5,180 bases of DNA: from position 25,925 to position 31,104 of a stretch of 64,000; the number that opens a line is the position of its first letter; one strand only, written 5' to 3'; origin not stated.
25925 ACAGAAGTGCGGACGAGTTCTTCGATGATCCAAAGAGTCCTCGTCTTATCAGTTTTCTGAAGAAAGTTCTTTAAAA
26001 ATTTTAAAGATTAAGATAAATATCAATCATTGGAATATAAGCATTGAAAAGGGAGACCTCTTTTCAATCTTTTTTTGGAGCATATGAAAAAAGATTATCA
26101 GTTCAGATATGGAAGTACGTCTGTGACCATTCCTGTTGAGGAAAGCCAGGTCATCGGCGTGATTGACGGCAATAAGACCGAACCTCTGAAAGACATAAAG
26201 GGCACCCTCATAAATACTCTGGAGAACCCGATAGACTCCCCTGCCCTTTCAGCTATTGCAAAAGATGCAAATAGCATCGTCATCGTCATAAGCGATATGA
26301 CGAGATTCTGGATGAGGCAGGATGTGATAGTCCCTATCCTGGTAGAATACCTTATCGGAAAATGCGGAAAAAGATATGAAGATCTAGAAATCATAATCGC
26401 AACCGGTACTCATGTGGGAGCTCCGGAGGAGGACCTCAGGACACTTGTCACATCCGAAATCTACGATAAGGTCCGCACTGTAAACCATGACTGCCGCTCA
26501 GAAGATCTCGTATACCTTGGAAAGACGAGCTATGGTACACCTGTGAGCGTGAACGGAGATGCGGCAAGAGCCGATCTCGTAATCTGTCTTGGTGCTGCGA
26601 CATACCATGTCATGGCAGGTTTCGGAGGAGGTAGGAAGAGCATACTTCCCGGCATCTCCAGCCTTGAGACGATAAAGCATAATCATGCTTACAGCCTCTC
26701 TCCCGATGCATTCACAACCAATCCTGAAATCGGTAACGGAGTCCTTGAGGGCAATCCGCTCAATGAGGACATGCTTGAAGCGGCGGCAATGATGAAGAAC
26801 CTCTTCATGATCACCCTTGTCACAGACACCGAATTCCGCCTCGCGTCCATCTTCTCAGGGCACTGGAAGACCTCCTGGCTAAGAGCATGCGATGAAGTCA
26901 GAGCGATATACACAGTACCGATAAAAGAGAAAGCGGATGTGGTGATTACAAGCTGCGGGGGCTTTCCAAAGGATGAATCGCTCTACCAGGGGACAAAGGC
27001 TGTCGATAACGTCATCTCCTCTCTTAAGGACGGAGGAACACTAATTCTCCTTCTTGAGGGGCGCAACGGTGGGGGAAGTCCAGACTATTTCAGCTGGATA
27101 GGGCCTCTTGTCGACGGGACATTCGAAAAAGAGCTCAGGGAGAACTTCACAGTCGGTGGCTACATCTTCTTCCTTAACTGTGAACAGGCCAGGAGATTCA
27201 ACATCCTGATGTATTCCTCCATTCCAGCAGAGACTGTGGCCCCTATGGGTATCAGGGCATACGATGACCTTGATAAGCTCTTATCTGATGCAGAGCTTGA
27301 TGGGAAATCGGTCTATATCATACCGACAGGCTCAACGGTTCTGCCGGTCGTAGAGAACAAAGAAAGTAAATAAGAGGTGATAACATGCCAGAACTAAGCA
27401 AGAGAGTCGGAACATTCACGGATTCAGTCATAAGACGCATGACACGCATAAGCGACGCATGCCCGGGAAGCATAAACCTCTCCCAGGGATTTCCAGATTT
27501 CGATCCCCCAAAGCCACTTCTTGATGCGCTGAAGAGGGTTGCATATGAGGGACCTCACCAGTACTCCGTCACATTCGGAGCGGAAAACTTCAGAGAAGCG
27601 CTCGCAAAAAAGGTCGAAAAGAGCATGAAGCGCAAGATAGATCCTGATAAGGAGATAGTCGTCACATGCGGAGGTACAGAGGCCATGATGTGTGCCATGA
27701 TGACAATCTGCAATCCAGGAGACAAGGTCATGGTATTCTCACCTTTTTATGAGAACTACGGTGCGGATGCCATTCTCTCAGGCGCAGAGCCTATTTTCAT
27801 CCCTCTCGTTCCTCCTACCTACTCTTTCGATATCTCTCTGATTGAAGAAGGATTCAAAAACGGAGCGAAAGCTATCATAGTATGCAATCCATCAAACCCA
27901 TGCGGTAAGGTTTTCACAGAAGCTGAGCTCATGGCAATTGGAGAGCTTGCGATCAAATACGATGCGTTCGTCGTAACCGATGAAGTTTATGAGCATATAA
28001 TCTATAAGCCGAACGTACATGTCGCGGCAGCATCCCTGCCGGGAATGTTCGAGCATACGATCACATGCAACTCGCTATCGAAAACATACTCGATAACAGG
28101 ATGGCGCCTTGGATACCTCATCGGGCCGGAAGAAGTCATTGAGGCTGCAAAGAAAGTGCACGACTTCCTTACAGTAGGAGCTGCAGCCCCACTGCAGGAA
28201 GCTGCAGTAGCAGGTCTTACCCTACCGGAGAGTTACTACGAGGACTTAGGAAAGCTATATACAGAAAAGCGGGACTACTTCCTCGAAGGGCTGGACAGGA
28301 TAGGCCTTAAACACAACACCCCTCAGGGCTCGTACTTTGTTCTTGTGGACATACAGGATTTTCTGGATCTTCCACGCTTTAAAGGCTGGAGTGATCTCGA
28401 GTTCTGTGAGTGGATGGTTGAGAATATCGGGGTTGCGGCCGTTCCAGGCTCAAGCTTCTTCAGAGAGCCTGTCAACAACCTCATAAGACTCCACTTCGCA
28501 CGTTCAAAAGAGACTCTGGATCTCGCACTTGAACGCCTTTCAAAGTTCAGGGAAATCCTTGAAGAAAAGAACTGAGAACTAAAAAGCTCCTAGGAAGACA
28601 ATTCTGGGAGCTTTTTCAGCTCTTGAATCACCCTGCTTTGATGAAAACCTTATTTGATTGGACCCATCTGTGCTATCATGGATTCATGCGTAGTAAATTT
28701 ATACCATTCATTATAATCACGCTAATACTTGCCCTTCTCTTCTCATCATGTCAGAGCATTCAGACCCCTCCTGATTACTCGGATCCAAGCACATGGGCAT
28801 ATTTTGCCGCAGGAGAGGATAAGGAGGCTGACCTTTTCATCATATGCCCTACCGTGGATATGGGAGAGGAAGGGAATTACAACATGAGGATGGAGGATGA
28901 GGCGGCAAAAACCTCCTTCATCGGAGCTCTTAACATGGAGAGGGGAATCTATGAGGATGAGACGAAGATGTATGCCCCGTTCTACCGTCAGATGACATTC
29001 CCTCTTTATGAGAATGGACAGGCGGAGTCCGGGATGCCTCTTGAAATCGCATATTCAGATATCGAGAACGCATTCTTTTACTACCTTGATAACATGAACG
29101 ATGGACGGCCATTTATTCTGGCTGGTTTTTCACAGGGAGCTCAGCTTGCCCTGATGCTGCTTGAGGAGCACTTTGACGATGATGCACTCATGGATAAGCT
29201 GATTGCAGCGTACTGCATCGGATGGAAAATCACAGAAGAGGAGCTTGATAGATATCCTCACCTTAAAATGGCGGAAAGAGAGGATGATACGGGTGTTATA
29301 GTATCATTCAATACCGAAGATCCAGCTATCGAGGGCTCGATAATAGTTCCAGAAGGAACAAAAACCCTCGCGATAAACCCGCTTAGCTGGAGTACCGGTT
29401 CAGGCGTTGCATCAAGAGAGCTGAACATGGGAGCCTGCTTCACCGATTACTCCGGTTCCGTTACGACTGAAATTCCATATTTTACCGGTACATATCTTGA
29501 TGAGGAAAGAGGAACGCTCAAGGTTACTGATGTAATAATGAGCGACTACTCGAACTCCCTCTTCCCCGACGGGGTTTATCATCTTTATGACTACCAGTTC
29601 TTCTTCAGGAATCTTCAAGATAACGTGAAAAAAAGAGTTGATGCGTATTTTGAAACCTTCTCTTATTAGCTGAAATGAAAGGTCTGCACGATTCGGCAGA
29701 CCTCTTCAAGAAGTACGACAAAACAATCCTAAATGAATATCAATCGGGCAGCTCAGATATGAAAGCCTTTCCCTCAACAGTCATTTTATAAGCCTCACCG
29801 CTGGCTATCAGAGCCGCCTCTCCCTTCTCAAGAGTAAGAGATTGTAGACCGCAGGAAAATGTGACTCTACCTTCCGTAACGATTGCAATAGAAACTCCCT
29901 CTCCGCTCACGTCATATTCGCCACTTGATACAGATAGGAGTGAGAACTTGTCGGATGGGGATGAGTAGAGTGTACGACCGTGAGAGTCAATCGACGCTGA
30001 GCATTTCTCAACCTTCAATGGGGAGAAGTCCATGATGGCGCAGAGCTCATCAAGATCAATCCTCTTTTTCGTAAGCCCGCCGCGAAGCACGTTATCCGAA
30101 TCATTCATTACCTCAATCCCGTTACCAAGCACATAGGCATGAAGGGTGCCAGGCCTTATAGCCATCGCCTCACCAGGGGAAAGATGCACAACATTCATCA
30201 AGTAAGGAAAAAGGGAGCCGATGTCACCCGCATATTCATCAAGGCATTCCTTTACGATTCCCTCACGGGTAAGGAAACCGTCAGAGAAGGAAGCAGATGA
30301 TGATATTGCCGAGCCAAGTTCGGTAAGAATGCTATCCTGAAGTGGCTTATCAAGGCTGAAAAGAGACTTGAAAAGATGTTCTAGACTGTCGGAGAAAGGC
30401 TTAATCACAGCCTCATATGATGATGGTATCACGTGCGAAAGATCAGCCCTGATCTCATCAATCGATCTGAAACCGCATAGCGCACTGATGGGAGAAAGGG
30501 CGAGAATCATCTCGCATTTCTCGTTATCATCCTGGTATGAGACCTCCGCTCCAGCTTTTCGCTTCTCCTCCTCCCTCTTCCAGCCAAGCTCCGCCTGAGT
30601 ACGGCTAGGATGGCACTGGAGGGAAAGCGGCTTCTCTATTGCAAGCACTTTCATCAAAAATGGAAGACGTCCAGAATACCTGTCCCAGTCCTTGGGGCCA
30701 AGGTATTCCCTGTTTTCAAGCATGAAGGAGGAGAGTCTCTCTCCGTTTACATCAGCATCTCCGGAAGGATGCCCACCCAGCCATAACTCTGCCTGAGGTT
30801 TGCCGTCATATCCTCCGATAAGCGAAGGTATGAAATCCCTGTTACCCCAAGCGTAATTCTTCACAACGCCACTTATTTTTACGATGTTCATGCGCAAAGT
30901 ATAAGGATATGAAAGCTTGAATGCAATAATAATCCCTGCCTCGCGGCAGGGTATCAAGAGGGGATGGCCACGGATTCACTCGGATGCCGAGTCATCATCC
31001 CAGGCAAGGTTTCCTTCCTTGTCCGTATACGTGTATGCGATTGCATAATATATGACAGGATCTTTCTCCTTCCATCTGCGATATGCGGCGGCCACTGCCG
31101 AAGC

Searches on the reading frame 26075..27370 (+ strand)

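Call 32: search_protein_families(library=pfam, proteins=[window:26075-27370:+], max_evalue=0.00001)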
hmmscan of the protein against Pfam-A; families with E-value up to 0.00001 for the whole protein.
window:26075-27370:+ (432 aa): 2 families
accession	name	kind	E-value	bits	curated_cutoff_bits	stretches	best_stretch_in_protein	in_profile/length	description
PF09861.14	Lar_N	-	7e-59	198.9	23.3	1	12-212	1-201/204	Lactate racemase N-terminal domain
PF21113.2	LarA_C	-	1.1e-09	38.8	25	1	285-343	4-62/152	Lactate racemase C-terminal domain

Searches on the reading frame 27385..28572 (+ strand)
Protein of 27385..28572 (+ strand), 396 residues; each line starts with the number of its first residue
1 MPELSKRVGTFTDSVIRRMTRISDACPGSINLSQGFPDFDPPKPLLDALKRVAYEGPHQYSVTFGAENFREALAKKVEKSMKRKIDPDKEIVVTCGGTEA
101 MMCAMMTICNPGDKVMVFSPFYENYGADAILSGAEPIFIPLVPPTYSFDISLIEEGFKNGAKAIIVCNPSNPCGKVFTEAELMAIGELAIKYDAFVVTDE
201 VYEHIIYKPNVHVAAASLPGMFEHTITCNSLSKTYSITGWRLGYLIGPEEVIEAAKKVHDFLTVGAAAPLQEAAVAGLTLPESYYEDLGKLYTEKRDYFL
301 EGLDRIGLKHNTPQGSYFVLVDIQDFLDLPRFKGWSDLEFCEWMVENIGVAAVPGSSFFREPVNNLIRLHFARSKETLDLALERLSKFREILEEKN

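Call 32: search_protein_families(library=pfam, proteins=[window:27385-28572:+], max_evalue=0.00001)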
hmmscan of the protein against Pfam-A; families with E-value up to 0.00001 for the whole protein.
window:27385-28572:+ (396 aa): 2 families
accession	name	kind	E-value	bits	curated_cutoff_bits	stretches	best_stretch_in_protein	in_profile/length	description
PF00155.27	Aminotran_1_2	-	3.6e-63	214.4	19.7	1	30-385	4-361/361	Aminotransferase class I and II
PF01041.23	DegT_DnrJ_EryC1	-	1.2e-06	28.4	19.8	1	75-199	27-145/360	DegT/DnrJ/EryC1/StrS aminotransferase family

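Call 33: list_cluster_members(proteins=[window:27385-28572:+, window:33557-35134:-, window:58727-60007:-, window:54538-55845:-, window:11744-12721:-])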
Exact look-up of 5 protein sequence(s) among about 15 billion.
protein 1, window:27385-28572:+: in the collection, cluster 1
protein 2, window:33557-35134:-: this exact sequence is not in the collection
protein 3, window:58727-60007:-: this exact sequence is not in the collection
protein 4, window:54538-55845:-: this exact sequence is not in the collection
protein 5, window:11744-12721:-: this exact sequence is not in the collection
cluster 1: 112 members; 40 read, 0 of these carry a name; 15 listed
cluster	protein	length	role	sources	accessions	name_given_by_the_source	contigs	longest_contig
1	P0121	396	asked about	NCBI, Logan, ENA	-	-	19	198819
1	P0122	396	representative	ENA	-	-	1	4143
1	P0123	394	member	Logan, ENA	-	-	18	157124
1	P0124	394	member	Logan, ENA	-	-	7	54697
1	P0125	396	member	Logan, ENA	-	-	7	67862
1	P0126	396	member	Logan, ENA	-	-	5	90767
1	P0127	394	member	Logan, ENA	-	-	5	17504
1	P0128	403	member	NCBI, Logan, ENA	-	-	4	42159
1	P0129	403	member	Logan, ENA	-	-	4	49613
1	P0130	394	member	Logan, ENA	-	-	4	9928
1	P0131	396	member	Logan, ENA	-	-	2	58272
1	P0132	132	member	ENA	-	-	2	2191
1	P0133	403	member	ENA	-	-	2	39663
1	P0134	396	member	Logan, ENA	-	-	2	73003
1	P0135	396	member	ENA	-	-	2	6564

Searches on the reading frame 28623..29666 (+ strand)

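Call 32: search_protein_families(library=pfam, proteins=[window:28623-29666:+], max_evalue=0.00001)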
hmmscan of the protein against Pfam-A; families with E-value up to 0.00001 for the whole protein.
window:28623-29666:+ (348 aa): 1 family
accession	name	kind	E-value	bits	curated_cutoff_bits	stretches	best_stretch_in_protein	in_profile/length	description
PF11288.14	DUF3089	-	4e-48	164.1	23.4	1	69-258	1-206/207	Protein of unknown function (DUF3089)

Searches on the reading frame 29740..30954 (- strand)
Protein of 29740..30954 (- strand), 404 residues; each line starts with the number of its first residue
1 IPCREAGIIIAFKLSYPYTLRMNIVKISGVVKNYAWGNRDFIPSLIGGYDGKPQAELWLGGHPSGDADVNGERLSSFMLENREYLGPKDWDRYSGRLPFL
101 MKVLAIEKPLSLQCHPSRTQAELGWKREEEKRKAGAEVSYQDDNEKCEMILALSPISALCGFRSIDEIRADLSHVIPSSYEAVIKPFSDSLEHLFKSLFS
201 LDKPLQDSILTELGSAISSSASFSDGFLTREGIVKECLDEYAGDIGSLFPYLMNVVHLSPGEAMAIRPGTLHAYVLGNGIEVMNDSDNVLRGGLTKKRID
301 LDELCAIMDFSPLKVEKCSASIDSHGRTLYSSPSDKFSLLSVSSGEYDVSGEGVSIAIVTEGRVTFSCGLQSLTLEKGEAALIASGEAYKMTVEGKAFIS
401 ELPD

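Call 32: search_protein_families(library=pfam, proteins=[window:29740-30954:-], max_evalue=0.00001)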
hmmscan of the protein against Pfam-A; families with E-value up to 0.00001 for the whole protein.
window:29740-30954:- (404 aa): 1 family
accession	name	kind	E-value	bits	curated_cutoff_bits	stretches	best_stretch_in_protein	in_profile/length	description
PF20511.4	PMI_typeI_cat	-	1.1e-26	94.2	22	1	25-164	2-142/143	Phosphomannose isomerase type I, catalytic domain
